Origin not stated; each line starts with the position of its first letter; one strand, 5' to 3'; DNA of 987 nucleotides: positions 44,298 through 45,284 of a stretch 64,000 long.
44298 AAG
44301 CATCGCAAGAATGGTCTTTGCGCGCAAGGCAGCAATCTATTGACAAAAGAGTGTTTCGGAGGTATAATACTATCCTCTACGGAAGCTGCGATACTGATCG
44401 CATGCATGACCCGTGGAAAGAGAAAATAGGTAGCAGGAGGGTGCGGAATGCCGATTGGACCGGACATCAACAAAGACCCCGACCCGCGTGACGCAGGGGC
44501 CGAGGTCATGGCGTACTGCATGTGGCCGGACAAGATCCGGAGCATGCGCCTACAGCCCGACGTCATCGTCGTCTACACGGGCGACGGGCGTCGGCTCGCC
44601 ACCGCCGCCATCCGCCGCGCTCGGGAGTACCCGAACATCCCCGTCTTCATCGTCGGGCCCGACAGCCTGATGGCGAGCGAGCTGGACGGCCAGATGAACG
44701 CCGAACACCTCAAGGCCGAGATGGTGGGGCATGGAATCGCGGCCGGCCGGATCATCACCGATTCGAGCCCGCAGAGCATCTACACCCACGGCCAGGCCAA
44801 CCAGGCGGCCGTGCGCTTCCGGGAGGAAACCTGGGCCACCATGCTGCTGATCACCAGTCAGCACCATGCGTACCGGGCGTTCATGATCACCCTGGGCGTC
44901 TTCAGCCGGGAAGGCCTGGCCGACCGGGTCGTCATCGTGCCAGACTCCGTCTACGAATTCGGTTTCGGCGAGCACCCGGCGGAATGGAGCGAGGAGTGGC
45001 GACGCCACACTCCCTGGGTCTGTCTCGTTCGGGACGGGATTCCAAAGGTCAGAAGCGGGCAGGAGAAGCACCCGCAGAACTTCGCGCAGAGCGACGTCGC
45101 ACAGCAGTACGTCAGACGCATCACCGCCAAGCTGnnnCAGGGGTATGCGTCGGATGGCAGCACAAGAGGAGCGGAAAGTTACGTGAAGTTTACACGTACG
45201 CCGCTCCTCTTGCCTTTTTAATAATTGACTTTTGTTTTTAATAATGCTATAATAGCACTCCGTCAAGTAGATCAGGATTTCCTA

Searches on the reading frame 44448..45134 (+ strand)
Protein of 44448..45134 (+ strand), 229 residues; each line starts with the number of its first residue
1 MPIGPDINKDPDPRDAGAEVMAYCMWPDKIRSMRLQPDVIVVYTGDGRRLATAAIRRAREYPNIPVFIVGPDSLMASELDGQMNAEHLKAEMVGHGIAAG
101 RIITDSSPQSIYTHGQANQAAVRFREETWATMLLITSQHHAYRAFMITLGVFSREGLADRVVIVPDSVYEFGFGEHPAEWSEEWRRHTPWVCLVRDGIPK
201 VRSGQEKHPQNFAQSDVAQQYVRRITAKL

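Call 45: search_protein_families(library=pfam, proteins=[window:44448-45134:+], max_evalue=0.01)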
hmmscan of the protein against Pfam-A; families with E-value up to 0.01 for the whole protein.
window:44448-45134:+ (229 aa): 1 family
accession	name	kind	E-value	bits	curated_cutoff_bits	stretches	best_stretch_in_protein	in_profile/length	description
PF02698.23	DUF218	-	3.2e-08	34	27.6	1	38-148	1-100/133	DUF218 domain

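Call 46: search_protein_families(library=phrogs, proteins=[window:44448-45134:+], max_evalue=0.1)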
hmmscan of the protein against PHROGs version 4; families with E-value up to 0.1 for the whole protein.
window:44448-45134:+ (229 aa): 0 families
